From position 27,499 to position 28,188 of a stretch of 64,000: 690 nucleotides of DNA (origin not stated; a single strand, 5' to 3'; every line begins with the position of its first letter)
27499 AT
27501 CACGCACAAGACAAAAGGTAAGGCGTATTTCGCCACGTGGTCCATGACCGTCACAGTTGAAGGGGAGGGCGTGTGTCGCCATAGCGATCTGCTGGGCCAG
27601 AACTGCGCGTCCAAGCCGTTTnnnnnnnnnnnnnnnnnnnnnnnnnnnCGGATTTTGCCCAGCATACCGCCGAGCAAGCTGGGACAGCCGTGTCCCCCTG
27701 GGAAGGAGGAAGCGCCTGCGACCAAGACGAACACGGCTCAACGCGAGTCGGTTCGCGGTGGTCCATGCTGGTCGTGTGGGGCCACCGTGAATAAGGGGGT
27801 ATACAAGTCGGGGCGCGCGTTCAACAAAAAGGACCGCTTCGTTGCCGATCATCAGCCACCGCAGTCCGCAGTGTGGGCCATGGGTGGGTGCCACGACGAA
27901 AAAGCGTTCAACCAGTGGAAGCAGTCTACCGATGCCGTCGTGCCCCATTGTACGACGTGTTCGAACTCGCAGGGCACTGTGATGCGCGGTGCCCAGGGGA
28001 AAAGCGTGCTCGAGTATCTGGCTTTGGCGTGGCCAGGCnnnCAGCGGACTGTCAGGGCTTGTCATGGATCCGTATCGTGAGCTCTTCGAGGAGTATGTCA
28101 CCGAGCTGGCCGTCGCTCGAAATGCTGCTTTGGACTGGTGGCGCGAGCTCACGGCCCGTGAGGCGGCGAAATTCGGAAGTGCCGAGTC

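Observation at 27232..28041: DUF4150 PAAR-like spike cap fused to a zinc-finger HNH nuclease-type toxin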

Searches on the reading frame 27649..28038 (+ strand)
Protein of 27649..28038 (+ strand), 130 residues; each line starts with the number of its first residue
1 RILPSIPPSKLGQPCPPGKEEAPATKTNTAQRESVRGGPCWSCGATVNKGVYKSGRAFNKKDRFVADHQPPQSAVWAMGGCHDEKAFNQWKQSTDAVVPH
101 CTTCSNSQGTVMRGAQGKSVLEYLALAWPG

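Call 5: search_protein_families(library=pfam, proteins=[window:27658-28038:+], max_evalue=10)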
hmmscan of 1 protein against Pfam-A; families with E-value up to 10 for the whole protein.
seq(127 aa): 1 family
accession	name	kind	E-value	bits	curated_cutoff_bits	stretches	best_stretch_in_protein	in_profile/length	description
PF03811.18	Zn_ribbon_InsA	-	0.12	12.6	26.1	1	37-62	8-30/35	InsA N-terminal domain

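Call 7: find_homologous_proteins(query=window:27658-28038:+, max_evalue=0.001)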
Query seq(127 aa): no candidate shares three 5-residue words with the query. No homologue found.

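Call 14: search_protein_representatives(protein=window:27649-28038:+)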
Query: 130 residues. Proteins with E-value up to 0.001 (for the whole library): 23; up to 1e-10: 8; up to 1e-30: 0. The best 23 are listed.
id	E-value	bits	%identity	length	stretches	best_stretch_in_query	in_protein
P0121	6.6e-21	90.7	52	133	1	10-114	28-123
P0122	4.4e-20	88.1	52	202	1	54-126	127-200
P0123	1.2e-14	70.5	35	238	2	28-115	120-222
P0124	2.4e-12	63.0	43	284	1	29-116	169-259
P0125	4.8e-12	62.0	41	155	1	21-110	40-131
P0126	3.5e-11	59.2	42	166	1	23-121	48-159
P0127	3.6e-11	59.2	38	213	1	10-111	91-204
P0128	8.3e-11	58.0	46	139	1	10-107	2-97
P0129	1.4e-08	50.8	41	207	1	28-112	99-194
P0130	2.0e-08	50.3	40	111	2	46-124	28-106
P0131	4.1e-08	49.3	38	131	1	28-115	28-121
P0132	7.0e-08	48.5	34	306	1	53-123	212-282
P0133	1.0e-07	48.0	37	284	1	7-115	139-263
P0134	1.5e-07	47.5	41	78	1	56-113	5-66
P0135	2.6e-07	46.7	37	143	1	19-122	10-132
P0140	1.3e-04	38.0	43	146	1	54-114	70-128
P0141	2.5e-04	37.1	40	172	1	12-117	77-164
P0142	5.1e-04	36.0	41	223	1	62-130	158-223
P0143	5.5e-04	35.9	46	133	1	7-111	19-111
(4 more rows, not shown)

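Call 20: search_solved_structures(query=A2, max_evalue=10, show_alignments=3)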
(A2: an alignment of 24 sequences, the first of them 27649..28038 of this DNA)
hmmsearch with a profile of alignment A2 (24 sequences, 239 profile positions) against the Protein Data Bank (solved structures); distinct sequences matched with E-value up to 10: 0.

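Call 35: search_protein_families(library=ncbifam, proteins=[P0141, P0142], max_evalue=0.01)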
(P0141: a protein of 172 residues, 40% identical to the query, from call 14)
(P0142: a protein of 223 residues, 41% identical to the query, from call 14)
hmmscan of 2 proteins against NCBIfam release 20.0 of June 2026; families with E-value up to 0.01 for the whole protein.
P0141 (172 aa): 0 families

P0142 (223 aa): 1 family
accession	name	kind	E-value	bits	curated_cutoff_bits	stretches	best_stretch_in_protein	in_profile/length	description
TIGR02925.1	cis_trans_EpsD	equivalog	2.5e-41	141.8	108.9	1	53-185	5-136/232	EpsD family peptidyl-prolyl cis-trans isomerase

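Call 48: find_homologous_proteins(query=A5, max_evalue=0.01)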
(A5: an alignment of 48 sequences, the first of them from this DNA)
Query A5 (48 sequences) (120 aa, profile of the alignment): 27 proteins with E <= 0.01 among 769 candidates.
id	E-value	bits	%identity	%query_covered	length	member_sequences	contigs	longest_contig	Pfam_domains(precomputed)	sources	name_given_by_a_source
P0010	4.1e-34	135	76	99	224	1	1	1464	PF13665.12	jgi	jgi:hypothetical protein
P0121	5.6e-34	135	42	90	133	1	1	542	-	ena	-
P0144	6.0e-32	128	49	82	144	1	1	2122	-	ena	-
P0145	1.5e-31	127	38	85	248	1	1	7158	PF13665.12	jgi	jgi:hypothetical protein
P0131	6.5e-31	125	38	75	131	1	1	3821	-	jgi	jgi:hypothetical protein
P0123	2.0e-29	120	39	79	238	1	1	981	PF13665.12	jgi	jgi:uncharacterized Zn-binding protein involved in type VI secretion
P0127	8.4e-29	118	37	83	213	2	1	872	PF13665.12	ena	-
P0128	4.9e-28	115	41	84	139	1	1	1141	-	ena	-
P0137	1.2e-27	114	33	83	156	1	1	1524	-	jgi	jgi:hypothetical protein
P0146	2.3e-26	110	34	78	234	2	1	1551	PF13665.12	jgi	jgi:uncharacterized Zn-binding protein involved in type VI secretion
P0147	7.6e-26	108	32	90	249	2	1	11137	PF13665.12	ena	-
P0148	4.3e-24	103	38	83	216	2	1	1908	PF13665.12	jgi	jgi:uncharacterized Zn-binding protein involved in type VI secretion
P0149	5.1e-24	103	31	82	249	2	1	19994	PF13665.12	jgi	jgi:uncharacterized Zn-binding protein involved in type VI secretion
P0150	7.3e-23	99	43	97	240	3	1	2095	PF13665.12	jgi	jgi:hypothetical protein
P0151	8.3e-23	99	35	83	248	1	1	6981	PF13665.12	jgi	jgi:hypothetical protein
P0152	3.6e-22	97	31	89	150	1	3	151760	-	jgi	jgi:hypothetical protein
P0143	2.5e-21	94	42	68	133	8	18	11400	-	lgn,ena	-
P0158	6.1e-16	76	35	61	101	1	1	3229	-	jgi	jgi:hypothetical protein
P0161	7.1e-3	34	29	83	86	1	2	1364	-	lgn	-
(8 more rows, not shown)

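Call 49: find_encoding_contigs(protein=P0152, flank=6000, max_places=2)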
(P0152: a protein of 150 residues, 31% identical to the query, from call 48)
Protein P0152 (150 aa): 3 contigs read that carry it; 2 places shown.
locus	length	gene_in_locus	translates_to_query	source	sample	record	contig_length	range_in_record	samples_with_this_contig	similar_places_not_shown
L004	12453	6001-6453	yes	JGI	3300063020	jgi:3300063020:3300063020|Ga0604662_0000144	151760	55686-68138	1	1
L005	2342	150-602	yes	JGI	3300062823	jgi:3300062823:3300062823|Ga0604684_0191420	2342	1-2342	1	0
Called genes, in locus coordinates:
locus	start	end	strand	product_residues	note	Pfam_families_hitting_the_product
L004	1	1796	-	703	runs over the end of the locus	PF00069:Pkinase, PF07714:PK_Tyr_Ser-Thr, PF03109:ABC1 (weak)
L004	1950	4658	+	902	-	PF02861:Clp_N (weak), PF13191:AAA_16 (weak), PF23569:NBD_SMAX1, PF00004:AAA, PF17871:AAA_lid_9, PF07724:AAA_2, PF07728:AAA_5, PF10431:ClpB_D2-small, +8 more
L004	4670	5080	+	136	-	PF20093:DUF6484 (weak)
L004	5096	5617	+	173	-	PF09867:TagF_N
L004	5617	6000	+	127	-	PF13665:Tox-PAAR-like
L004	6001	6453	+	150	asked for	-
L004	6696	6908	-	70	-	-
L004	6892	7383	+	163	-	-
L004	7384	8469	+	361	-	PF09937:DUF2169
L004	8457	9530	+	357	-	-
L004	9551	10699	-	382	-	-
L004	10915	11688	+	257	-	PF00106:adh_short, PF08659:KR, PF13561:adh_short_C2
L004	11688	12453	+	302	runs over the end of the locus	PF01418:HTH_6, PF01380:SIS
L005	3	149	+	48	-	?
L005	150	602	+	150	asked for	-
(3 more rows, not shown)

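Call 50: find_encoding_contigs(protein=P0143, flank=6000, max_places=2)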
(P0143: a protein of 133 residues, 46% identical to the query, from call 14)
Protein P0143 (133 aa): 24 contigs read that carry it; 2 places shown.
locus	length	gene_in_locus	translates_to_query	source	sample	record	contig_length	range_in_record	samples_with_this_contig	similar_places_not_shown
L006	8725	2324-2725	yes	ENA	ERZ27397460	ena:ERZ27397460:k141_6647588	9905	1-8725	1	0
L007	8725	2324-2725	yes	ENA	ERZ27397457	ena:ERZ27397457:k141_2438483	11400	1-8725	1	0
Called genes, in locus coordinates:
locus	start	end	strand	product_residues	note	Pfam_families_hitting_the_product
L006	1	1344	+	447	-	?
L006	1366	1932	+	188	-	PF20093:DUF6484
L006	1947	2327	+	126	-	PF13665:Tox-PAAR-like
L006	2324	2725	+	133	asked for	-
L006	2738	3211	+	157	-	-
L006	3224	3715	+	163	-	-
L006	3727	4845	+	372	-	PF09937:DUF2169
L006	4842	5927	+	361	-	-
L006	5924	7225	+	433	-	-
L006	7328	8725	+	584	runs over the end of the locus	PF00498:FHA, PF20232:T6SS_FHA_C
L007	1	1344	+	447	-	?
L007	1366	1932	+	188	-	PF20093:DUF6484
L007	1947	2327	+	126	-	PF13665:Tox-PAAR-like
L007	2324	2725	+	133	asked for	-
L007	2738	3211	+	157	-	-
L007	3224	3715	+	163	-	-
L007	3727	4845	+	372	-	PF09937:DUF2169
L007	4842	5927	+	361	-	-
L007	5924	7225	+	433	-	-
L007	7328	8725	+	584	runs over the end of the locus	PF00498:FHA, PF20232:T6SS_FHA_C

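Call 82: search_protein_families(library=pfam, proteins=[P0141, P0140, P0161, P0158], max_evalue=10)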
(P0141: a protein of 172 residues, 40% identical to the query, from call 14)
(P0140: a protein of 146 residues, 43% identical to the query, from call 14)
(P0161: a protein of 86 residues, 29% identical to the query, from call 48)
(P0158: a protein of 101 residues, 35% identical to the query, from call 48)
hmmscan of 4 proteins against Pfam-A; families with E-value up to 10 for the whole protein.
P0141 (172 aa): 2 families
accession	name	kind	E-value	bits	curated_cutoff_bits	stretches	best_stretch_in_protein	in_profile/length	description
PF09723.15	Zn_ribbon_8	-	0.26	11.8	34.4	1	139-154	20-35/41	Zinc ribbon domain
PF06827.20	zf-FPG_IleRS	-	0.52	10.6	21.3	1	102-119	1-18/30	Zinc finger found in FPG and IleRS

P0140 (146 aa): 1 family
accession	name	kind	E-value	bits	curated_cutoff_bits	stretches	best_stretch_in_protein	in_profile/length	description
PF03392.18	OS-D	-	0.21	12.2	25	1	92-125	31-62/93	Insect pheromone-binding family, A10/OS-D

P0161 (86 aa): 7 families
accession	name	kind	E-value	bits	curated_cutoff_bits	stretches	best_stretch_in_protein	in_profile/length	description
PF06677.18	Auto_anti-p27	-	0.013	16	24.1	1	12-31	6-25/40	Sjogren's syndrome/scleroderma autoantigen 1 (Autoantigen p27)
PF12172.15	zf-ChsH2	-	0.25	11.6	23.2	1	64-72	26-34/37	ChsH2, rubredoxin-like zinc ribbon domain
PF12760.12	Zn_ribbon_IS1595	-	0.48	10.9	25.4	1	55-79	14-34/46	Transposase zinc-ribbon domain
PF04135.18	Nop10p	-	0.72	10.4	27.2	0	61-71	15-25/52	Nucleolar RNA-binding protein, Nop10p family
PF06827.20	zf-FPG_IleRS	-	1.1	9.6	21.3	1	21-32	1-12/30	Zinc finger found in FPG and IleRS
PF23549.1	Zn_ribbon_GRF_2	-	1.1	9.5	27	1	22-34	2-14/45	GRF-like zinc ribbon domain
PF12647.12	RNHCP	-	3.8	8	24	0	57-71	17-31/90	RNHCP domain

P0158 (101 aa): 0 families

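Call 88: search_dna_similar(query=window:27727-28038:+, collection=phages, mode=protein, max_evalue=10, max_rows=25)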
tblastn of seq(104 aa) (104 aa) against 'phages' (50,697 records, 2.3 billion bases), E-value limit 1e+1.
Records with a match: 7; places in all: 7; records where one place covers at least 80% of the query: 2.
Best place of each record, by identity: <60% 7.
By first word of the organism name: Mycobacterium 6; Streptomyces 1.
By host as written in the record: Mycobacterium smegamtis mc2 155 2; Mycobacterium smegmatis mc2 155 2; Mycolicibacterium smegmatis mc2155 2; - 1.
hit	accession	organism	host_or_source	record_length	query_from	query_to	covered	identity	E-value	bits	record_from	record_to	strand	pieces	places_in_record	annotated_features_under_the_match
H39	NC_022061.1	Mycobacterium phage KayaCho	Mycobacterium smegamtis mc2 155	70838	13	97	82%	27.1%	9e+0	31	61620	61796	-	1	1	73: HNH endonuclease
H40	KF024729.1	Mycobacterium phage KayaCho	Mycobacterium smegamtis mc2 155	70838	13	97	82%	27.1%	9e+0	31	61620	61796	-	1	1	73: HNH endonuclease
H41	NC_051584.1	Mycobacterium phage Quesadilla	Mycobacterium smegmatis mc2 155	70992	13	87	72%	29.3%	2e+0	33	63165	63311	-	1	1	79: HNH endonuclease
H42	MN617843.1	Mycobacterium phage Quesadilla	Mycobacterium smegmatis mc2 155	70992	13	87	72%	29.3%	2e+0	33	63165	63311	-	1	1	79: HNH endonuclease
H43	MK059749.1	Mycobacterium phage CRB2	Mycolicibacterium smegmatis mc2155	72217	13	87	72%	29.3%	2e+0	33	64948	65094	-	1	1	HNH endonuclease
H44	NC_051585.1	Mycobacterium phage CRB2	Mycolicibacterium smegmatis mc2155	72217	13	87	72%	29.3%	2e+0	33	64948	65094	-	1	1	HNH endonuclease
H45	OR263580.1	Streptomyces phage Samy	Streptomyces ambofaciens ATCC 23877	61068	42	91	48%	31.4%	2e+0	33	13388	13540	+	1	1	tail length tape measure protein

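Call 89: get_annotated_region(hit=H41, flank=400)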
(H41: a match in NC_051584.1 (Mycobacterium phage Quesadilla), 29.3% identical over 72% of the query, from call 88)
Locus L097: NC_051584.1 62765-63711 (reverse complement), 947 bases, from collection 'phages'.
description: Mycobacterium phage Quesadilla, complete genome.
organism: Mycobacterium phage Quesadilla (NCBI taxid 2664226)
taxonomy: Viruses; Duplodnaviria; Heunggongvirae; Uroviricota; Caudoviricetes; Bclasvirinae; Quesadillavirus; Quesadillavirus quesadilla
host: Mycobacterium smegmatis mc2 155; source: -; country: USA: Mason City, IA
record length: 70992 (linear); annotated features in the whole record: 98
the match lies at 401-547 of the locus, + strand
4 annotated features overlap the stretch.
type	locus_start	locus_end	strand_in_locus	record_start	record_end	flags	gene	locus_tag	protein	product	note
CDS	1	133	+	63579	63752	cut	81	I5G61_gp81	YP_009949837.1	hypothetical protein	-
CDS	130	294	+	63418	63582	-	80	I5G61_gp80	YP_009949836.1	hypothetical protein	-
CDS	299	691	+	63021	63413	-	79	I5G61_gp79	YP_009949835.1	HNH endonuclease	-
CDS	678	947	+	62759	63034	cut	78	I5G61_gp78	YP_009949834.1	hypothetical protein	-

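Call 90: get_annotated_region(hit=H39, flank=400)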
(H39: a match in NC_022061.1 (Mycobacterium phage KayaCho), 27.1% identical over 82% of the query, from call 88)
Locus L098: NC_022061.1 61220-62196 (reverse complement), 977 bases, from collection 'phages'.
description: Mycobacterium phage KayaCho, complete genome.
organism: Mycobacterium phage KayaCho (NCBI taxid 1340830)
taxonomy: Viruses; Duplodnaviria; Heunggongvirae; Uroviricota; Caudoviricetes; Bclasvirinae; Julieunavirus
host: Mycobacterium smegamtis mc2 155; source: soil; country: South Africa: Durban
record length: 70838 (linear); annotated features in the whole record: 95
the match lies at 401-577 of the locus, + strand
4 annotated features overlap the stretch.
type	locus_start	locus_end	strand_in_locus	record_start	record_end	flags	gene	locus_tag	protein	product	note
CDS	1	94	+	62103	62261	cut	75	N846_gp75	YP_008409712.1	hypothetical protein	-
CDS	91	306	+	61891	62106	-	74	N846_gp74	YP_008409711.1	hypothetical protein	-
CDS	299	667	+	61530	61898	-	73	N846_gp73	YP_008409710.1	HNH endonuclease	-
CDS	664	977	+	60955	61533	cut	72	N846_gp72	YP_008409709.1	hypothetical protein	-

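Call 93: search_protein_families(library=pfam, proteins=[L097:299-688:+, L098:299-664:+], max_evalue=0.01)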
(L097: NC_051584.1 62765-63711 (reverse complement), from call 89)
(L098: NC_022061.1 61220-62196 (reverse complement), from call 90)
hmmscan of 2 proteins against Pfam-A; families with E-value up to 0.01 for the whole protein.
L097:299-688:+ (130 aa): 2 families
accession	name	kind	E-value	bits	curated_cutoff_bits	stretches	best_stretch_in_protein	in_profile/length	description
PF14279.12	HNH_5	-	2e-07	31.3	27.5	1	36-86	1-51/56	HNH endonuclease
PF01844.29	HNH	-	3.3e-06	27.6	21.4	1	36-80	1-46/47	HNH endonuclease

L098:299-664:+ (122 aa): 2 families
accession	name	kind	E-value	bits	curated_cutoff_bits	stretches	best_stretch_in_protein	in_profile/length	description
PF14279.12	HNH_5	-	4e-06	27.1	27.5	1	36-86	1-51/56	HNH endonuclease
PF01844.29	HNH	-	3.3e-05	24.4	21.4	1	36-80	1-46/47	HNH endonuclease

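Call 100: find_encoding_contigs(protein=P0141, flank=5000, max_places=3)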
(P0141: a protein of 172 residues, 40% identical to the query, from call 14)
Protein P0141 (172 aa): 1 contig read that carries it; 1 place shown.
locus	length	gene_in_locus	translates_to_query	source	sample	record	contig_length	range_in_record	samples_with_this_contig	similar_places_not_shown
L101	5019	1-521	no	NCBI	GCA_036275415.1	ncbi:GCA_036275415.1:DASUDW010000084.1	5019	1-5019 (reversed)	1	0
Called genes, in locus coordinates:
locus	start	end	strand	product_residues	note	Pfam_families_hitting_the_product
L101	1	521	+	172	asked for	?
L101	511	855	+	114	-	PF24719:Imm33-like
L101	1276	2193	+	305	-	-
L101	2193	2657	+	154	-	-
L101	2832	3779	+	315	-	-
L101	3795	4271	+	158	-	-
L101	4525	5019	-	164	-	?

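Call 102: search_protein_families(library=pfam, proteins=[L101:511-852:+, L101:1276-2190:+, L101:2193-2654:+, L101:2832-3776:+, L101:3795-4268:+], max_evalue=0.01)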
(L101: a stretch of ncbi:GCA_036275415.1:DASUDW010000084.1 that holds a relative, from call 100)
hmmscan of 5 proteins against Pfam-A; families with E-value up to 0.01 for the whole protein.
L101:511-852:+ (114 aa): 1 family
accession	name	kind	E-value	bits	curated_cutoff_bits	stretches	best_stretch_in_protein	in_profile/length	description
PF24719.1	Imm33-like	-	1.4e-40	137.8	27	1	6-108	1-103/103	Imm33-like domain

L101:1276-2190:+ (305 aa): 0 families

L101:2193-2654:+ (154 aa): 0 families

L101:2832-3776:+ (315 aa): 0 families

L101:3795-4268:+ (158 aa): 0 families
